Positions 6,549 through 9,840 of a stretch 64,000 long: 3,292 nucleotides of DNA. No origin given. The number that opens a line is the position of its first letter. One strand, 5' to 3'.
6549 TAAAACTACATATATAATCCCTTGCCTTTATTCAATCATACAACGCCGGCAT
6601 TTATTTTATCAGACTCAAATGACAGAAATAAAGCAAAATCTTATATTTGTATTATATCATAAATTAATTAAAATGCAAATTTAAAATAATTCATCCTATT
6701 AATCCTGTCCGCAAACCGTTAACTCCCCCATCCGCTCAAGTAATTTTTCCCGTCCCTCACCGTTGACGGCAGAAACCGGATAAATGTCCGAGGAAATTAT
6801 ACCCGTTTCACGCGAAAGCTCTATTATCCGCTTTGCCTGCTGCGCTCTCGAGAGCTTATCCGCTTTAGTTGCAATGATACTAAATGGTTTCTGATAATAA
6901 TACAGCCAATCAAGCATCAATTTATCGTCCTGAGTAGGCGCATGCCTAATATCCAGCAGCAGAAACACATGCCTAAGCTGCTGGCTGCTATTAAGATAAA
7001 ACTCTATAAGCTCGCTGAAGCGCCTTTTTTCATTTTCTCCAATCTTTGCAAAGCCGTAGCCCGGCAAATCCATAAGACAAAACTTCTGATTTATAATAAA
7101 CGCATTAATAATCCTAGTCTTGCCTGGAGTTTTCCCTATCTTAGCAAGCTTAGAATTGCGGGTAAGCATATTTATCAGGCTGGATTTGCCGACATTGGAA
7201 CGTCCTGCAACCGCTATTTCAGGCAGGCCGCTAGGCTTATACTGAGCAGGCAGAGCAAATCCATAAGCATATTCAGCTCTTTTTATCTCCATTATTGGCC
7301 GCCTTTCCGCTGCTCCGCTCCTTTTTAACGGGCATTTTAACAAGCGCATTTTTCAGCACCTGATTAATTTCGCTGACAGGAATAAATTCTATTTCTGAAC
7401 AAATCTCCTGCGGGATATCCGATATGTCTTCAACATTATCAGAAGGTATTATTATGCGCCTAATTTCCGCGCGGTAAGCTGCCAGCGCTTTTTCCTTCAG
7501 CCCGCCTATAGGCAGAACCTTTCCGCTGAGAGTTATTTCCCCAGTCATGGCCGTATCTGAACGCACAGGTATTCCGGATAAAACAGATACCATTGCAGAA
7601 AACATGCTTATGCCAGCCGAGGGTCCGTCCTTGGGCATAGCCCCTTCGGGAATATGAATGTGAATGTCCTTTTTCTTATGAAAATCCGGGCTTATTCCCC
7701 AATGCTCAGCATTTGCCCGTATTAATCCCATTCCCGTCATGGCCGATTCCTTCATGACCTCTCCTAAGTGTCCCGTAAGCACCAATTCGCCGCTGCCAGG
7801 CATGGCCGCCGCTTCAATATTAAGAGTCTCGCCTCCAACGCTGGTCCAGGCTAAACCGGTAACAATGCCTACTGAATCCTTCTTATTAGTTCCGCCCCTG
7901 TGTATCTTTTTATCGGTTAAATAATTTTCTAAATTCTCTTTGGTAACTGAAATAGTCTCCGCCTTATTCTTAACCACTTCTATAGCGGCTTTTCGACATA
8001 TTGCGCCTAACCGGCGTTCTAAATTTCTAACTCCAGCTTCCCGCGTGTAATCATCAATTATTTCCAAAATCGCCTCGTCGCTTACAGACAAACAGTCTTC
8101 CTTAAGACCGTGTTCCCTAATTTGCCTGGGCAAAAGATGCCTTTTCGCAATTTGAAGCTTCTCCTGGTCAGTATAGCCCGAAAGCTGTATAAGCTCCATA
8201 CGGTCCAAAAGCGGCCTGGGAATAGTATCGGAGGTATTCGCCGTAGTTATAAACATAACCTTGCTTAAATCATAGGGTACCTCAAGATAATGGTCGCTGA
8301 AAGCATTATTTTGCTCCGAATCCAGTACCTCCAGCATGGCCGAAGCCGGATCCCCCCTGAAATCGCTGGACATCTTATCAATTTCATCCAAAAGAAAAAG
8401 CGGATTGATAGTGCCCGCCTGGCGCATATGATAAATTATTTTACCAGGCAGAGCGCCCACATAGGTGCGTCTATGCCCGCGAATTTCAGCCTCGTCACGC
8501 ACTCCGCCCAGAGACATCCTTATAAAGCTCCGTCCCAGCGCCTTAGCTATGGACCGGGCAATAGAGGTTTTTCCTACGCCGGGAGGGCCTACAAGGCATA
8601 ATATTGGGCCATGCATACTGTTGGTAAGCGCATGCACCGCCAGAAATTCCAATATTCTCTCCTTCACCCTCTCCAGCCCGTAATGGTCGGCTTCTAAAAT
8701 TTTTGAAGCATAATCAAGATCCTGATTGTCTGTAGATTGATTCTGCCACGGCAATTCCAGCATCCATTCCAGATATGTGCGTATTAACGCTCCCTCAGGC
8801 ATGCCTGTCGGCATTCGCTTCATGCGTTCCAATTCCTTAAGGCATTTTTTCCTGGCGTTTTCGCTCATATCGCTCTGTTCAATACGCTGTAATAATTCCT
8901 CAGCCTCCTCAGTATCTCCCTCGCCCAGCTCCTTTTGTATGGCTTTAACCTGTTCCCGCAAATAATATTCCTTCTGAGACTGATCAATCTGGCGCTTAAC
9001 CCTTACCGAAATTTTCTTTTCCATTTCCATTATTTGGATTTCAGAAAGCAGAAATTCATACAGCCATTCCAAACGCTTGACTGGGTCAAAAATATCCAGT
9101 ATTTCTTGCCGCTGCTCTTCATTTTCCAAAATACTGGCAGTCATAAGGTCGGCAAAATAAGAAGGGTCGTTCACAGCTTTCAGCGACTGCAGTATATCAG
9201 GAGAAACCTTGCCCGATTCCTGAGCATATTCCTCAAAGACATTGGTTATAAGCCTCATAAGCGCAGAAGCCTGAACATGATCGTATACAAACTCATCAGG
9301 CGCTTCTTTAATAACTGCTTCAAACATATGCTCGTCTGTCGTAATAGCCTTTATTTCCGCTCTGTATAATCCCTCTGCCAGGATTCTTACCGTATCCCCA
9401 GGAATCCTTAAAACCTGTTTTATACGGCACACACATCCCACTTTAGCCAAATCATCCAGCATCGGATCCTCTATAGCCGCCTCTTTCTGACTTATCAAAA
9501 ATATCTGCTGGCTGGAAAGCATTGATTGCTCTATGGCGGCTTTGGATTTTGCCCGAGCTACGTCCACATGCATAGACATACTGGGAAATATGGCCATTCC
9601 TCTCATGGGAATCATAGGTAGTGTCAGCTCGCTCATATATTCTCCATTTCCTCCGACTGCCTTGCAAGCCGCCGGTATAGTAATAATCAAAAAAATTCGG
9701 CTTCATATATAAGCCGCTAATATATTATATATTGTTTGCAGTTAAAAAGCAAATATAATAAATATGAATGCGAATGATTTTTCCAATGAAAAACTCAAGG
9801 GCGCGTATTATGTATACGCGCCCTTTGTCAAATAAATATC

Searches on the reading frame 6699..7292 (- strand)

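Call 6: search_protein_families(library=pfam, proteins=[window:6699-7292:-])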
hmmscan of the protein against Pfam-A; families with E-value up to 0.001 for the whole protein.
window:6699-7292:- (197 aa): 4 families
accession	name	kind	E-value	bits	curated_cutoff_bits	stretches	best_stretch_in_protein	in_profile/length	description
PF01926.29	MMR_HSR1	-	1.6e-19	70.5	21.9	1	25-143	1-113/113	50S ribosome-binding GTPase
PF02421.24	FeoB_N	-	1.1e-08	35.2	27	1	25-186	2-154/156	Ferrous iron transport protein B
PF03193.22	RsgA_GTPase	-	7.8e-07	29.5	30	0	27-78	110-167/174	RsgA GTPase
PF00350.29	Dynamin_N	-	0.00052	20.5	27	0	26-47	1-22/168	Dynamin family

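Call 7: search_protein_families(library=ncbifam, proteins=[window:6699-7292:-], max_evalue=0.01)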
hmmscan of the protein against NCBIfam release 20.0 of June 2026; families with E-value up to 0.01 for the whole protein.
window:6699-7292:- (197 aa): 21 families
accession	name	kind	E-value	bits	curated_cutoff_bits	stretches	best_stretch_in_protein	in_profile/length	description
TIGR03598.1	GTPase_YsxC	equivalog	5.3e-58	195.8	124.45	1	7-188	2-185/186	ribosome biogenesis GTP-binding protein YihA/YsxC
TIGR03594.1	GTPase_EngA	equivalog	5.9e-19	68.4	306.7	1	25-188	2-156/432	ribosome biogenesis GTPase Der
NF000908.1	PRK00089.1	equivalog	1.5e-16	60.5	237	1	26-190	6-165/291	GTPase Era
NF003255.0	PRK04213.1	equivalog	4.1e-16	58.9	164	1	23-107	9-92/204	GTP-binding protein EngB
TIGR03596.1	GTPase_YlqF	equivalog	2.5e-12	46.8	208.2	1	26-87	121-181/276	ribosome biogenesis GTPase YlqF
NF002828.0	PRK03003.1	equivalog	2.2e-11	43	631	1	21-188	38-196/477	ribosome biogenesis GTPase Der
TIGR00436.1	era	equivalog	6.2e-10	38.9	116.25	1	26-185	3-156/270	GTPase Era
NF007071.0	PRK09518.1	equivalog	5.3e-09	35.1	953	1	19-187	267-426/706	bifunctional cytidylate kinase/GTPase Der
TIGR03597.1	GTPase_YqeH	equivalog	7.8e-09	35.2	297.4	1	27-79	159-215/361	ribosome biogenesis GTPase YqeH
TIGR00450.1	mnmE_trmE_thdF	equivalog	1e-07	31.4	252.6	1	25-155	211-337/446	tRNA uridine-5-carboxymethylaminomethyl(34) synthesis GTPase MnmE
TIGR03918.1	GTP_HydF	equivalog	1.2e-07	30.9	325.55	1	25-188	9-163/392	[FeFe] hydrogenase H-cluster maturation GTPase HydF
TIGR00231.1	small_GTP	domain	1.8e-07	31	42.5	1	24-183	4-157/164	GTP-binding protein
NF003661.0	PRK05291.1-3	equivalog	3.2e-07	30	380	1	25-189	218-367/448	tRNA uridine-5-carboxymethylaminomethyl(34) synthesis GTPase MnmE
TIGR02729.1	Obg_CgtA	equivalog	3.6e-06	26.2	280.25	1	23-190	157-326/329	Obg family GTPase CgtA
NF008956.1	PRK12299.1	equivalog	1.1e-05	24.6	300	1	24-189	159-322/327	GTPase ObgE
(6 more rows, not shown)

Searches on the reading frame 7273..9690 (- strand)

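Call 6: search_protein_families(library=pfam, proteins=[window:7273-9690:-])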
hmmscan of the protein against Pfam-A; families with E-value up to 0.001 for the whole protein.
window:7273-9690:- (805 aa): 11 families
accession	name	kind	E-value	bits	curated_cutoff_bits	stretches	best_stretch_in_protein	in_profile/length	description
PF05362.19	Lon_C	-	1.9e-87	292.6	21.1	1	582-784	2-204/205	Lon protease (S16) C-terminal proteolytic domain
PF02190.22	LON_substr_bdg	-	1.6e-45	155.9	28.7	1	23-214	1-198/200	ATP-dependent protease La (LON) substrate-binding domain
PF00004.35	AAA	-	4.2e-25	89.1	21.2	1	364-503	1-128/131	ATPase family associated with various cellular activities (AAA)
PF22667.2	Lon_lid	-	7.9e-24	83.5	27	1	526-578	2-55/57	Lon protease AAA+ ATPase lid domain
PF07728.20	AAA_5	-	3.4e-09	37.3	22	1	364-497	2-138/139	AAA domain (dynein-related subfamily)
PF13191.12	AAA_16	-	5.8e-06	27.3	32.6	1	352-443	13-88/167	AAA ATPase domain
PF13541.12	ChlI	-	7.4e-06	26.3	27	1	672-752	41-121/121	Subunit ChlI of Mg-chelatase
PF13401.12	AAA_22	-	2.9e-05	24.8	27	1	360-456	4-104/130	AAA domain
PF08298.17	AAA_PrkA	-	4.5e-05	23.1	25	1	333-387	58-111/358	PrkA AAA domain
PF20720.3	nSTAND3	-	0.00048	20.3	27.2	0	363-385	19-41/155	Novel STAND NTPase 3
PF05496.18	RuvB_N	-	0.00096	19.4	27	0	335-390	8-62/159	Holliday junction DNA helicase RuvB P-loop domain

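Call 7: search_protein_families(library=ncbifam, proteins=[window:7273-9690:-], max_evalue=0.01)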
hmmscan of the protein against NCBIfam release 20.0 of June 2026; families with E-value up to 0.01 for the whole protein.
window:7273-9690:- (805 aa): 27 families (the best 25 are shown)
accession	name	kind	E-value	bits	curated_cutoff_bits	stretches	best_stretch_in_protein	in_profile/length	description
TIGR00763.1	lon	equivalog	7.3e-285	947.4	608.05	1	25-783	1-795/795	endopeptidase La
NF008053.0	PRK10787.1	equivalog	6.4e-276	917.4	891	1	17-790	4-778/784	endopeptidase La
TIGR00764.1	lon_rel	equivalog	4.8e-34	117.9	516.6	1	571-789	383-599/608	ATP-dependent protease LonB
TIGR02902.1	spore_lonB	equivalog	5.1e-27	94.7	723.3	1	602-782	343-530/531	ATP-dependent protease LonB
TIGR02903.1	spore_lon_C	equivalog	6.8e-27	94.2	678.8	1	540-780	376-612/615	Lon family ATP-dependent protease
TIGR02653.1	Lon_rel_chp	hypoth_equivalog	2.8e-14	52.4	628.25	1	604-771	495-660/675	protease Lon-related BREX system protein BrxL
NF003229.0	PRK04195.1-5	equivalog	1.1e-07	30.9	280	1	340-447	23-120/413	replication factor C large subunit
TIGR02639.1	ClpA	equivalog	8.3e-07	27.6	993.15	1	318-485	441-605/734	ATP-dependent Clp protease ATP-binding subunit ClpA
NF003230.0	PRK04195.1-6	equivalog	1.3e-06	27.3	441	1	335-442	15-111/494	replication factor C large subunit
TIGR00416.1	sms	equivalog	1.4e-06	27.3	403.05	1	673-757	355-438/454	DNA repair protein RadA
TIGR00368.1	TIGR00368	hypoth_equivalog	5.5e-06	25.2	362.4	1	673-780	57-164/499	YifB family Mg chelatase-like AAA ATPase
TIGR00635.1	ruvB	equivalog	8.3e-06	25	299.05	1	335-389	5-58/305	Holliday junction branch migration DNA helicase RuvB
NF000868.0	PRK00080.1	equivalog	5.2e-05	22.3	282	1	334-390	25-80/330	Holliday junction branch migration DNA helicase RuvB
NF047784.1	MadB_ATPase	equivalog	5.7e-05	22.4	475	1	351-393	24-65/298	MadB family AAA-type ATPase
NF003226.0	PRK04195.1-1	equivalog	0.00035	19.6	588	1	340-457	20-128/405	replication factor C large subunit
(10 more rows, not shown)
